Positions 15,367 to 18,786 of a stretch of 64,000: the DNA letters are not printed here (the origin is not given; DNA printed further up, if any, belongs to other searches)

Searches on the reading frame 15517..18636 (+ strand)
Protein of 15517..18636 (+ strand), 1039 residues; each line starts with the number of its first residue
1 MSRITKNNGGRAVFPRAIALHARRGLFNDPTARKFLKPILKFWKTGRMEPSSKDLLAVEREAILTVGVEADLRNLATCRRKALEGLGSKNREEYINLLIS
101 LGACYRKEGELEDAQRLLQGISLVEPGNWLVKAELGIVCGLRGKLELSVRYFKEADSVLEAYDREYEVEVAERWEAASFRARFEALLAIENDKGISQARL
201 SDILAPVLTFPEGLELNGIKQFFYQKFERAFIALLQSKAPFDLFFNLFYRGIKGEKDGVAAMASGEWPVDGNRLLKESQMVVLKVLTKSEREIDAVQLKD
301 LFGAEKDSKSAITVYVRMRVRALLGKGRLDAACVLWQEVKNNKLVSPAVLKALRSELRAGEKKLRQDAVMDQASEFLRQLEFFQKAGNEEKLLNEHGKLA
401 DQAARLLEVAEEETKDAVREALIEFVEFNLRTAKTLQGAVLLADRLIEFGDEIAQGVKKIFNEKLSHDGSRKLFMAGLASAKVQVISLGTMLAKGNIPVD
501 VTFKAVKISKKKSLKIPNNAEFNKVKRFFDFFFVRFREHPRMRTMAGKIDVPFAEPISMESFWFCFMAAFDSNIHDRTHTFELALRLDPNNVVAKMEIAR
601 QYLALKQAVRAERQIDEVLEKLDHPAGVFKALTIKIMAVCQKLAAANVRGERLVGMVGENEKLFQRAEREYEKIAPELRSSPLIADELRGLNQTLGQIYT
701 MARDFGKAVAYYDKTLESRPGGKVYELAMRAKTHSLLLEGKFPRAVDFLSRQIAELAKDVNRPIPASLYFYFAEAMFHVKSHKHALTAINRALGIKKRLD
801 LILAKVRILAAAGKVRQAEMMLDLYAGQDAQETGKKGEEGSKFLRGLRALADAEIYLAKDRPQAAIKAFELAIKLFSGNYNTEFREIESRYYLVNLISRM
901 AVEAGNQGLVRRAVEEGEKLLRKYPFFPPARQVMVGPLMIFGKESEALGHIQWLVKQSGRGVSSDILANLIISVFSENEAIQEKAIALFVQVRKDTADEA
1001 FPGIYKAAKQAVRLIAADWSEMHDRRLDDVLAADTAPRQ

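Call 60: search_protein_families(library=pfam, proteins=[window:15517-18636:+], max_evalue=0.00001)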
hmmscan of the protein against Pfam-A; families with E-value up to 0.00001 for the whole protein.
window:15517-18636:+ (1039 aa): 6 families
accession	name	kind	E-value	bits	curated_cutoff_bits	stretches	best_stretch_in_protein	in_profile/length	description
PF00515.34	TPR_1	-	2.7e-11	43.2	27.8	0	695-720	7-32/34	Tetratricopeptide repeat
PF13424.12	TPR_12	-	6.4e-09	36.3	30.1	0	85-119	35-69/77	Tetratricopeptide repeat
PF13176.12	TPR_7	-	3.4e-08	33.4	27.9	0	98-119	2-23/36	Tetratricopeptide repeat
PF14559.12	TPR_19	-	6.1e-08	33.3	25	0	581-623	14-56/68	Tetratricopeptide repeat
PF07719.23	TPR_2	-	2.2e-06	27.8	27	0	694-720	6-32/34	Tetratricopeptide repeat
PF13181.12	TPR_8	-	2.8e-06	27.5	25.7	0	853-875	8-30/34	Tetratricopeptide repeat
